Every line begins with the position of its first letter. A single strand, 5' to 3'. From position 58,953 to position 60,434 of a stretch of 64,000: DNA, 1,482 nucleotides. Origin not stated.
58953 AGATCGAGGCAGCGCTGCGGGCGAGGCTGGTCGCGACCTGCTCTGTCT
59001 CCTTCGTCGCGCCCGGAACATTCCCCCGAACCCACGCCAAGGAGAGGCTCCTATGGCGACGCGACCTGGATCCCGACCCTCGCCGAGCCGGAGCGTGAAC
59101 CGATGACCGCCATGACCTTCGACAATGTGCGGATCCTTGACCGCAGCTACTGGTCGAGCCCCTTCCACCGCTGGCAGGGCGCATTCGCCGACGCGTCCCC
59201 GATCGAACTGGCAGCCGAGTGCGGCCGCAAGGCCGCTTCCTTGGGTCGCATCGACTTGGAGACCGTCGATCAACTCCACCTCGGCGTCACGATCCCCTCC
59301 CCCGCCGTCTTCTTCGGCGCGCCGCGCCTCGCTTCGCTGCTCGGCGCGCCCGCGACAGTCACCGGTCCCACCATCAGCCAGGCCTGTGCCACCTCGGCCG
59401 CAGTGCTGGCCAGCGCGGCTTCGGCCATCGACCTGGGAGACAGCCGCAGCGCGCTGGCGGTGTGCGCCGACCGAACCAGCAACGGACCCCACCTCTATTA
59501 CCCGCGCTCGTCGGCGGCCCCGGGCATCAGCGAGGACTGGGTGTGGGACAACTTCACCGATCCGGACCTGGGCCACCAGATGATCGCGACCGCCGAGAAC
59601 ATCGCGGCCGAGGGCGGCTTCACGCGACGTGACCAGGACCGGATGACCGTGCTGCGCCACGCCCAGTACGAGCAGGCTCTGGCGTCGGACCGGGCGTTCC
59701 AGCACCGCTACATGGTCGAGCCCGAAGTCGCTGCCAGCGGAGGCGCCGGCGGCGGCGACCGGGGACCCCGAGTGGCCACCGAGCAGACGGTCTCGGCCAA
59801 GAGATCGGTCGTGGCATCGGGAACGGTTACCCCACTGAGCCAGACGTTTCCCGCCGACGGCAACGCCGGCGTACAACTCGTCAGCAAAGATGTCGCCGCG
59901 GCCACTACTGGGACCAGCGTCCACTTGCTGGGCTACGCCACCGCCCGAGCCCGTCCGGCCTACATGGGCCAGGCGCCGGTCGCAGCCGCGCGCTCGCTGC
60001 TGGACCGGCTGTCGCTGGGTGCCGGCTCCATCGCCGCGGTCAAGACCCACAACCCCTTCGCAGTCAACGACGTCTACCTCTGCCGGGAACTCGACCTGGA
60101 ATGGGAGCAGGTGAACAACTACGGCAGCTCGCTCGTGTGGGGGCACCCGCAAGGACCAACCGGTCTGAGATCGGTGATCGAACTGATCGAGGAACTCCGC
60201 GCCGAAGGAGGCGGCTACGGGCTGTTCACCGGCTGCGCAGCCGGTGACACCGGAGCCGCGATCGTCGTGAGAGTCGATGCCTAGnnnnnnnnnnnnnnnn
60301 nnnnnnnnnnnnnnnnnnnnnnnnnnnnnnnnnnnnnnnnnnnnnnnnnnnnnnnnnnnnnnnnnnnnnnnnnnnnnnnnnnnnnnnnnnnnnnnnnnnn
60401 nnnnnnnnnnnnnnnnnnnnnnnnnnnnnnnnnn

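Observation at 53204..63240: MarR-headed operon interleaving a LIV-type ABC importer with PaaY-like, PaaK-like, thiolase, amidase and kynurenine-formamidase genes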

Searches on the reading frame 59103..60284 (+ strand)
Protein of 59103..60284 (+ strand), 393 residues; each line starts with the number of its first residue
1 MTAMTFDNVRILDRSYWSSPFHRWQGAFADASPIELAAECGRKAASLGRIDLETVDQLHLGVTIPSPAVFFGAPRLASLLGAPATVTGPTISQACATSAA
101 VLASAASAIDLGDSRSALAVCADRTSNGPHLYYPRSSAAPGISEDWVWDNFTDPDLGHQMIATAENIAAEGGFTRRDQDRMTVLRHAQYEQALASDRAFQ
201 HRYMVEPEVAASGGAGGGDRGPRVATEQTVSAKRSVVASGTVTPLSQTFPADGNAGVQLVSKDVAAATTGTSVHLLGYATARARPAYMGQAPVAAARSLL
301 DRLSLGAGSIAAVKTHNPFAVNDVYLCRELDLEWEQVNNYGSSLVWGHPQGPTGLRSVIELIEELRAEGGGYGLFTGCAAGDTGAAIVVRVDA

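Call 6: search_protein_families(library=pfam, proteins=[window:59103-60284:+], max_evalue=0.001)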
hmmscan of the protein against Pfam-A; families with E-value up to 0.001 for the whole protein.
window:59103-60284:+ (393 aa): 2 families
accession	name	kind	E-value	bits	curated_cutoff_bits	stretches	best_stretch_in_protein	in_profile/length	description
PF02803.24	Thiolase_C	-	2.3e-21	76.2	27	1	274-390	6-122/123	Thiolase, C-terminal domain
PF00108.29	Thiolase_N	-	6e-16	59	26.4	1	19-261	9-258/260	Thiolase, N-terminal domain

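Call 7: search_protein_families(library=ncbifam, proteins=[window:59103-60284:+], max_evalue=0.001)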
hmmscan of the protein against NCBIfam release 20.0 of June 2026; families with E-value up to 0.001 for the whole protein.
window:59103-60284:+ (393 aa): 34 families (the best 25 are shown)
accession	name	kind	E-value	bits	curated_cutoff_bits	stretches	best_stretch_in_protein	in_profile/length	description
TIGR01930.1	AcCoA-C-Actrans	subfamily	1.4e-47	162.5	240.55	1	19-389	7-384/385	acetyl-CoA C-acyltransferase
NF006552.0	PRK09051.1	subfamily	1.6e-40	139.6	565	1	23-389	18-392/395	beta-ketothiolase BktB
NF042999.1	bketothiol_BktB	equivalog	4.8e-35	121.5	725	1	23-389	17-391/394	beta-ketothiolase BktB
NF004853.0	PRK06205.1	subfamily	2.5e-31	109.1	551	1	20-389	13-400/404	acetyl-CoA C-acetyltransferase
TIGR02430.1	pcaF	equivalog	5.6e-31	108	597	1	19-389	11-397/400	3-oxoadipyl-CoA thiolase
NF006553.0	PRK09052.1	equivalog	1.3e-30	106.8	567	1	24-389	22-396/399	acetyl-CoA C-acyltransferase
NF005890.0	PRK07851.1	equivalog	2.6e-30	105.7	580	1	24-389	18-402/406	acetyl-CoA C-acetyltransferase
NF006551.0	PRK09050.1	subfamily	3.7e-30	105.3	605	1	18-389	11-398/401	3-oxoadipyl-CoA thiolase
NF005033.0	PRK06445.1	equivalog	1.4e-28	100.1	511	1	26-389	26-392/395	acetyl-CoA C-acetyltransferase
NF004206.0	PRK05656.1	subfamily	6.5e-28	97.9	688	1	24-389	17-390/392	acetyl-CoA C-acetyltransferase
NF005805.0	PRK07661.1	equivalog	1.6e-27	96.4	633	1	26-389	20-388/391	acetyl-CoA C-acetyltransferase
NF006516.0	PRK08963.1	equivalog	5.2e-27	94.7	560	2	332-391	376-435/436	acetyl-CoA C-acyltransferase FadI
NF042967.1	AcCoAtase_PhaA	equivalog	5.3e-26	91.7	740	1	19-389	12-393/396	acetyl-CoA acetyltransferase PhaA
NF005152.0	PRK06633.1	equivalog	8.1e-26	90.5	675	1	36-389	30-389/392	acetyl-CoA C-acetyltransferase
NF005865.0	PRK07801.1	equivalog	4.1e-25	88.8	591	1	20-388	13-378/382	acetyl-CoA C-acetyltransferase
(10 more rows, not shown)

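Call 20: search_solved_structures(query=window:59103-60284:+, max_evalue=0.00001, show_alignments=1)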
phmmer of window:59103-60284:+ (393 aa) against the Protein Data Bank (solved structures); distinct sequences matched with E-value up to 0.00001: 88 (the best 60 are shown).
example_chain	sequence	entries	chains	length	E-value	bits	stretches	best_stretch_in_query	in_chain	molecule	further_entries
3ss6_A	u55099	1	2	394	2.4e-34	122.4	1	18-389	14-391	Acetyl-CoA acetyltransferase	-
8jg3_A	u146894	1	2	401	3.4e-30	108.8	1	24-390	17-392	Acetyl-CoA C-acetyltransferase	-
4c2j_A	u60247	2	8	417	5.7e-30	108.1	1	19-390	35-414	3-KETOACYL-COA THIOLASE, MITOCHONDRIAL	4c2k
8jg2_A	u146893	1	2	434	1.9e-28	103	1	18-390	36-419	Acetyl-CoA C-acetyltransferase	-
8gqf_A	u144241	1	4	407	1.9e-28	103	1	10-389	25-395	Thiolase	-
4wys_A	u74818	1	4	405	4.7e-28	101.8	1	23-389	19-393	Acetyl-CoA acetyltransferase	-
5f38_A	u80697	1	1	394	5.1e-28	101.6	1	23-389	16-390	Acetyl-CoA acetyltransferase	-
9bwk_A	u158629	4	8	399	5.5e-28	101.5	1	24-388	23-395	Acetyl-CoA acetyltransferase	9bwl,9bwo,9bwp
5f38_B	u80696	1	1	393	6.1e-28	101.4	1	23-389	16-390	Acetyl-CoA acetyltransferase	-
5f0v_A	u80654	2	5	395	6.1e-28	101.4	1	23-389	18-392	Acetyl-CoA acetyltransferase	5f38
5f38_D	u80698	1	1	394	6.5e-28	101.3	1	23-389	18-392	Acetyl-CoA acetyltransferase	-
4dd5_A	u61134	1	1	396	2e-27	99.7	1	23-390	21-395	Acetyl-CoA acetyltransferase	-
1ulq_A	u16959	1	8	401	4.1e-27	98.7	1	19-389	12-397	putative acetyl-CoA acetyltransferase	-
8gqm_A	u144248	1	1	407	5.9e-27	98.2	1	10-389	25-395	Thiolase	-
4e1l_A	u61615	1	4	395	3.5e-26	95.6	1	19-389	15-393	Acetoacetyl-CoA thiolase 2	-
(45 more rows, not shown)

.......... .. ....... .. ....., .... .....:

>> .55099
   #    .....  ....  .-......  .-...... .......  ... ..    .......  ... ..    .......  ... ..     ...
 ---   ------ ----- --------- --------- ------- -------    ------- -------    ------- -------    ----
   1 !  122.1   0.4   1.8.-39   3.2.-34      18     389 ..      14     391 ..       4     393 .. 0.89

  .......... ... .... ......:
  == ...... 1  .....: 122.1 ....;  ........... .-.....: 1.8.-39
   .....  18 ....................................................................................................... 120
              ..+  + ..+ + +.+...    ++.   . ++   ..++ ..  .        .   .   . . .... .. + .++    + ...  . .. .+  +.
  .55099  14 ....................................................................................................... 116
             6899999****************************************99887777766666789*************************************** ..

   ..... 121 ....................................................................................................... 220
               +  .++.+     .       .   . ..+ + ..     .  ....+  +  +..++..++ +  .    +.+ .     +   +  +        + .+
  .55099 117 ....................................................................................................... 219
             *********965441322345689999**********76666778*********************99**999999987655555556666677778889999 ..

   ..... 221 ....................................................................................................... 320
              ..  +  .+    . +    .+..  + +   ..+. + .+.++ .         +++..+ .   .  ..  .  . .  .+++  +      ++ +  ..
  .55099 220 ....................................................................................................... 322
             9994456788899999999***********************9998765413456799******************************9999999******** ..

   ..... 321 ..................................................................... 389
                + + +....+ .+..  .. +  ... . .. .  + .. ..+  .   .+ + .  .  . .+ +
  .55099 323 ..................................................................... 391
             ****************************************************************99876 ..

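Call 26: find_related_loci(query=A1, collection=genome_contigs, flank=10000)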
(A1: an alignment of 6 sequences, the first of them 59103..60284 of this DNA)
Query A1 (393 aa) in genome_contigs; peptide patterns used: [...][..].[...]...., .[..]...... (x = any residue, [..] = any of these).
600 stretches matched a pattern (row limit reached: there are more); 578 encode a relative of the query (tblastn E <= 1e-3); the best 80 are kept; 80 distinct loci.
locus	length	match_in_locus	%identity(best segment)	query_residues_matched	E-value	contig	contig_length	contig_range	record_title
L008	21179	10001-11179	96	1-393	0e+0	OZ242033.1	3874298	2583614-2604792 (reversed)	MAG: Candidatus Aldehydirespirator sp. isolate 1ca34421-b87b-4a0f-9797-154be5b25c54 genome assembly, chromosome: 1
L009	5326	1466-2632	69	1-393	1e-175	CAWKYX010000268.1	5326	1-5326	MAG: Acidimicrobiia bacterium isolate CB4_SCM.92 genome assembly, contig: Ga0302127_10011598, whole genome shotgun seque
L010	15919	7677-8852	80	1-392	0e+0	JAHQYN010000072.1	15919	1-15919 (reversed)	MAG: Acidimicrobiia bacterium isolate 11 NODE_4640_length_15919_cov_15.8218_ID_9279, whole genome shotgun sequence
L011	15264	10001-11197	51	4-391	1e-123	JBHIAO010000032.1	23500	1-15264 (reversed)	MAG: Anaerolineae bacterium isolate K_2_bin.73 NODE_864_length_23500_cov_12.146343, whole genome shotgun sequence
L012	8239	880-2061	52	4-386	6e-122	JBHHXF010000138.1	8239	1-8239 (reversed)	MAG: Anaerolineae bacterium isolate D_2_bin.38 NODE_4253_length_8239_cov_30.069159, whole genome shotgun sequence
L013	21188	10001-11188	50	4-391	3e-120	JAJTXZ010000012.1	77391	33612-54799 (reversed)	MAG: Anaerolineae bacterium isolate DTUCFX8 12-Genome25, whole genome shotgun sequence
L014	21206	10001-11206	50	3-393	1e-119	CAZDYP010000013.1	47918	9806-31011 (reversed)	MAG TPA_asm: uncultured Anaerolineae bacterium isolate binchicken_co107_438 genome assembly, contig: NODE_1891_length_47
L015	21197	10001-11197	51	4-391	3e-119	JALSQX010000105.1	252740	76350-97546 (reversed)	MAG: Blastocatellia bacterium isolate 356-308_maxbin2_scaf2bin.121 356-308_scaffold_9_c1, whole genome shotgun sequence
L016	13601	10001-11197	48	4-391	2e-119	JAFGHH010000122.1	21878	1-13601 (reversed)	MAG: Deltaproteobacteria bacterium isolate Zod_Metabat.1445 k87_1878203, whole genome shotgun sequence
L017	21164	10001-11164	50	16-392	5e-118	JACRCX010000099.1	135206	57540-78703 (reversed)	MAG: Deltaproteobacteria bacterium isolate NC_groundwater_1657_Pr3_B-0.1um_71_34 SR-2_scaffold_141_2337584, whole genome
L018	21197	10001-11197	50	4-391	2e-116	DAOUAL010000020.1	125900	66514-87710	MAG TPA_asm: Anaerolineae bacterium isolate H63_652 k137_393833, whole genome shotgun sequence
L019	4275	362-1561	48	4-392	1e-117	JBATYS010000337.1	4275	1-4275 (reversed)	MAG: Candidatus Aminicenantaceae bacterium isolate MFD12937_ilm_asm_bin5 k127_184131, whole genome shotgun sequence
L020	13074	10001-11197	48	4-391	3e-115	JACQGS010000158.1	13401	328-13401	MAG: Chloroflexi bacterium isolate NC_groundwater_1079_Ag_S2p5_56_76 S_2p5_S6_coassembly_k141_2800028, whole genome shot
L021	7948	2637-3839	51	3-391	3e-115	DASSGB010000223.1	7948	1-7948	MAG TPA_asm: Anaerolineales bacterium isolate SMAG_U1021 k141_626014, whole genome shotgun sequence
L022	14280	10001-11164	48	16-392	1e-114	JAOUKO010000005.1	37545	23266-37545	MAG: Candidatus Aminicenantes bacterium isolate 8_1_Jan_SF_Bin49 8_1_Jan_SF_Bin49_scaffold_418_c1, whole genome shotgun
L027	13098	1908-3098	54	3-392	1e-113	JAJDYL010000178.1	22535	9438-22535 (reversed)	MAG: Alphaproteobacteria bacterium isolate jk18x34bins.26 k141_331034, whole genome shotgun sequence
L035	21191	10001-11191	54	3-392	4e-112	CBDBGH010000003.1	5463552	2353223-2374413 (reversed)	MAG: Alphaproteobacteria bacterium isolate b99f4e08-eaad-4535-8bab-8af14a35acd4 genome assembly, contig: contig_2, whole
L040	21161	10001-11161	50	16-393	3e-111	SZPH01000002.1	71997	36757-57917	Chloroflexi bacterium CFX5 ZYPT4scaffold_187, whole genome shotgun sequence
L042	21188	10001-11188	48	4-391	4e-111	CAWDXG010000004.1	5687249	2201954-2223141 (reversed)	MAG: uncultured delta proteobacterium isolate MFD05684.bin.2.78 genome assembly, contig: contig_7413, whole genome shotg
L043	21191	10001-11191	53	3-392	2e-110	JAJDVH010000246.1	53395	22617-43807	MAG: Alphaproteobacteria bacterium isolate jk18x22bins.31 k141_702965, whole genome shotgun sequence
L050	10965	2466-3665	47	4-392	4e-109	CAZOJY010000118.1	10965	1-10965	MAG TPA_asm: uncultured Eubacteriales bacterium isolate binchicken_co275_143 genome assembly, contig: NODE_9375_length_1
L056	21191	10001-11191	51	2-391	2e-108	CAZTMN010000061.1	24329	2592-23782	MAG TPA_asm: uncultured Beijerinckia sp. isolate SRP134809_co1_622 genome assembly, contig: NODE_3790_length_24329_cov_5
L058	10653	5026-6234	49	4-393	2e-108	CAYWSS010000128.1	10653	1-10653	MAG TPA_asm: uncultured Caldilineaceae bacterium isolate binchicken_co275_173 genome assembly, contig: NODE_9803_length_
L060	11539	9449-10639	50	3-392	7e-108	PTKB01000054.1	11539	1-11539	MAG: Alphaproteobacteria bacterium MarineAlpha10_Bin2 CFH39_54, whole genome shotgun sequence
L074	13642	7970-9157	47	4-391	5e-104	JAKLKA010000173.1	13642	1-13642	MAG: Polyangiaceae bacterium isolate MAG.220 MAG.220-scaffold_2806, whole genome shotgun sequence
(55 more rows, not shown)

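Call 30: search_protein_families(library=pfam, proteins=[L058:3974-4741:+, L014:8285-9427:+, L014:9500-9964:+, L074:5503-7968:+, L050:399-2420:+, L013:5120-6346:+, L042:4705-5562:+, L013:11201-11614:+, L011:13446-15080:+, L040:13901-15709:+], max_evalue=0.00001)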
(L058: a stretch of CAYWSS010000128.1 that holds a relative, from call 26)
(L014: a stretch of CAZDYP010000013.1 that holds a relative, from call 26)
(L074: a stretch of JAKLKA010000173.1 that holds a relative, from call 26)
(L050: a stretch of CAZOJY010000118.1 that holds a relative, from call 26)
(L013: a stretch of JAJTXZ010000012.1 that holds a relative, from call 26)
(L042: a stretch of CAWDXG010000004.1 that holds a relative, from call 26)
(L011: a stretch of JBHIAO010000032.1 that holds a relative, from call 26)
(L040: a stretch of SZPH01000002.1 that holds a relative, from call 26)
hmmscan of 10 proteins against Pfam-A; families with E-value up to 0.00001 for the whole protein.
L058:3974-4741:+ (255 aa): 3 families
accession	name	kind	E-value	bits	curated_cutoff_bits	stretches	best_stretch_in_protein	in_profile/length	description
PF13561.12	adh_short_C2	-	2.9e-70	236.9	27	1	15-252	6-236/236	Enoyl-(Acyl carrier protein) reductase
PF00106.31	adh_short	-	7e-60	202.3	26.6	1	6-204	1-192/195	short chain dehydrogenase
PF08659.16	KR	-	1.5e-12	48.2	22.6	1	8-187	3-171/180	KR domain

L014:8285-9427:+ (380 aa): 4 families
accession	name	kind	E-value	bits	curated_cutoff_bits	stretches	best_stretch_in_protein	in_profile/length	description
PF00441.29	Acyl-CoA_dh_1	-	1.1e-42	146.2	22.4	1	230-378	1-149/150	Acyl-CoA dehydrogenase, C-terminal domain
PF02771.21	Acyl-CoA_dh_N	-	9.5e-31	106.9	22.9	1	6-118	1-113/113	Acyl-CoA dehydrogenase, N-terminal domain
PF02770.24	Acyl-CoA_dh_M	-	1.6e-24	86.3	33.3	1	123-216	2-96/97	Acyl-CoA dehydrogenase, middle domain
PF08028.16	Acyl-CoA_dh_2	-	2e-17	64.1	22.7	1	246-356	2-122/134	Acyl-CoA dehydrogenase, C-terminal domain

L014:9500-9964:+ (154 aa): 2 families
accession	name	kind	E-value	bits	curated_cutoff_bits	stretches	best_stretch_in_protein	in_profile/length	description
PF01575.25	MaoC_dehydratas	-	3.1e-26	91.8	27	1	26-134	14-121/123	MaoC like domain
PF13452.11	FAS1_DH_region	-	1e-11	45.5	22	1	20-144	4-131/132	FAS1-like, dehydratase domain region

L074:5503-7968:+ (821 aa): 3 families
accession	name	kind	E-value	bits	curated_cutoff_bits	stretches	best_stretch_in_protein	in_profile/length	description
PF20256.3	MoCoBD_2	-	8e-71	239.3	27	1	443-754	3-282/283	Molybdopterin cofactor-binding domain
PF02738.23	MoCoBD_1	-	8.7e-65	218.6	27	1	183-416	12-243/244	Molybdopterin cofactor-binding domain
PF01315.27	Ald_Xan_dh_C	-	5.9e-24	85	31.3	1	44-147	2-110/110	Aldehyde oxidase and xanthine dehydrogenase, a/b hammerhead domain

L050:399-2420:+ (673 aa): 4 families
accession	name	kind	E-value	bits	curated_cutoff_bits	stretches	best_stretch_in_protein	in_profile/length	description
PF02737.24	3HCDH_N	-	2.1e-46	158.5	22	1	12-193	1-178/180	3-hydroxyacyl-CoA dehydrogenase, NAD binding domain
PF00378.25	ECH_1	-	2.1e-43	148.9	27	1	394-568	4-174/251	Enoyl-CoA hydratase/isomerase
PF16113.10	ECH_2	-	4.7e-29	102.4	27.2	1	397-566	2-170/335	Enoyl-CoA hydratase/isomerase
PF00725.27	3HCDH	-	5e-07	30.6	22.1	0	197-249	1-53/97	3-hydroxyacyl-CoA dehydrogenase, C-terminal domain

L013:5120-6346:+ (408 aa): 1 family
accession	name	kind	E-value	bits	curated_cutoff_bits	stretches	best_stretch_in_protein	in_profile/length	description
PF02515.22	CoA_transf_3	-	8.2e-88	295.4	23.3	1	22-388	3-366/366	CoA-transferase family III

L042:4705-5562:+ (285 aa): 2 families
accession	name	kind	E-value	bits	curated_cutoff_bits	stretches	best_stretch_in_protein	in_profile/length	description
PF00941.27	FAD_binding_5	-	6.7e-48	163.2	27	1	4-167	3-166/170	FAD binding domain in molybdopterin dehydrogenase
PF03450.22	CO_deh_flav_C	-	1.4e-22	80.2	25.5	1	181-277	5-101/102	CO dehydrogenase flavoprotein C-terminal domain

L013:11201-11614:+ (137 aa): 1 family
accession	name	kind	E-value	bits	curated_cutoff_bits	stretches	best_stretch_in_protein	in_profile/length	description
PF02310.24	B12-binding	-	2.5e-27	95.6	32.1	1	10-115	2-110/121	B12 binding domain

L011:13446-15080:+ (544 aa): 1 family
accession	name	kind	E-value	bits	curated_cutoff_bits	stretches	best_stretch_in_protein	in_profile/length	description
PF01642.28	MM_CoA_mutase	-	1.8e-189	631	22.1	1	20-536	3-512/512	Methylmalonyl-CoA mutase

L040:13901-15709:+ (602 aa): 4 families
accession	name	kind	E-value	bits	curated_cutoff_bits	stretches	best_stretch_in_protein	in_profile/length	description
PF02775.26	TPP_enzyme_C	-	1.5e-25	90.2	21.9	1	384-525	1-150/151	Thiamine pyrophosphate enzyme, C-terminal TPP binding domain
PF01855.24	POR_N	-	1.6e-14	54.6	27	1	35-200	2-173/231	Pyruvate flavodoxin/ferredoxin oxidoreductase, thiamine diP-bdg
PF14697.11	Fer4_21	-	1.8e-06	28.4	35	1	545-595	2-57/59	4Fe-4S dicluster domain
PF13237.11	Fer4_10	-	5.7e-06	26.6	25.5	0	546-591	4-53/53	4Fe-4S dicluster domain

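Call 32: search_protein_families(library=pfam, proteins=[L027:3135-4919:+, L043:7913-8638:+, L056:5619-7283:+, L056:7324-8163:+, L056:8182-8526:+, L060:4460-5983:+, L060:5999-6808:+, L060:3964-4467:+, L035:6253-8046:+, L043:6962-7705:-], max_evalue=0.00001)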
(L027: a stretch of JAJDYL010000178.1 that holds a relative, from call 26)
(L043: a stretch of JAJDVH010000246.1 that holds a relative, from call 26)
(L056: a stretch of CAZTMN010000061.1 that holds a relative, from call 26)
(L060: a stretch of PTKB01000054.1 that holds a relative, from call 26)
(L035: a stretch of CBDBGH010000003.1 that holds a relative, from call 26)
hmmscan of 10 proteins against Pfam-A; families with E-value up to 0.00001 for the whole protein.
L027:3135-4919:+ (594 aa): 2 families
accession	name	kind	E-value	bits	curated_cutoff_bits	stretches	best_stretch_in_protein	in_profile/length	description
PF07969.17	Amidohydro_3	-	8.3e-35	121.6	29.7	1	65-570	1-469/472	Amidohydrolase family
PF01979.26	Amidohydro_1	-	5.4e-11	42.8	25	1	463-552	245-334/345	Amidohydrolase family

L043:7913-8638:+ (241 aa): 1 family
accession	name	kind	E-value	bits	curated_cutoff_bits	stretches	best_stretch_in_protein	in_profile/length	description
PF18743.7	AHJR-like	-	3.8e-13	49.5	26.1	1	29-120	2-93/123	REase_AHJR-like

L056:5619-7283:+ (554 aa): 3 families
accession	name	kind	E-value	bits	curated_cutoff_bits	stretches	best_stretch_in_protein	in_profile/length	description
PF01593.30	Amino_oxidase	-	9.4e-08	32.2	19.8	1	35-520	3-430/443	Flavin containing amine oxidoreductase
PF13450.12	NAD_binding_8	-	2.6e-07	31.3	21.9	1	28-91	1-62/68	NAD(P)-binding Rossmann-like domain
PF01266.30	DAO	-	7.2e-06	26.2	27.9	0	27-129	3-58/353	FAD dependent oxidoreductase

L056:7324-8163:+ (279 aa): 0 families

L056:8182-8526:+ (114 aa): 0 families

L060:4460-5983:+ (507 aa): 2 families
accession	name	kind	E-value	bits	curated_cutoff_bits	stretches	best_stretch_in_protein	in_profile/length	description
PF00501.34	AMP-binding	-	1.7e-69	234.9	29.9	1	10-368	3-384/384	AMP-binding enzyme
PF13193.12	AMP-binding_C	-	3e-17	63.8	24.5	1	418-492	1-76/76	AMP-binding enzyme C-terminal domain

L060:5999-6808:+ (269 aa): 2 families
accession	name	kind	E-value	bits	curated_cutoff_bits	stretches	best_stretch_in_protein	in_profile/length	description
PF00378.25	ECH_1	-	1.4e-47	162.6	27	1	30-268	7-250/251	Enoyl-CoA hydratase/isomerase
PF16113.10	ECH_2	-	3.2e-26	93.1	27.2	1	32-204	4-184/335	Enoyl-CoA hydratase/isomerase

L060:3964-4467:+ (167 aa): 2 families
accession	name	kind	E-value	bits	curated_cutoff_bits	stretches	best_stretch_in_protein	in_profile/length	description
PF01799.25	Fer2_2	-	2e-28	98.8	30.3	1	82-155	1-74/75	[2Fe-2S] binding domain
PF00111.32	Fer2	-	5.4e-06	26.7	21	1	16-68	3-55/77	2Fe-2S iron-sulfur cluster binding domain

L035:6253-8046:+ (597 aa): 2 families
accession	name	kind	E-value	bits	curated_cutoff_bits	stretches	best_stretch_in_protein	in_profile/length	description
PF16980.11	CitMHS_2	-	6.7e-193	641.8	25.7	1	157-596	4-448/448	Putative citrate transport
PF03600.22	CitMHS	-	3.2e-08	33.5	31.9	1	255-517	82-311/336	Citrate transporter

L043:6962-7705:- (247 aa): 1 family
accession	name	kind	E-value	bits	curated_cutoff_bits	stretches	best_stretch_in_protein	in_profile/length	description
PF02643.20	DUF192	-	8.9e-32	109.5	27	1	138-242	1-96/96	Uncharacterized ACR, COG1430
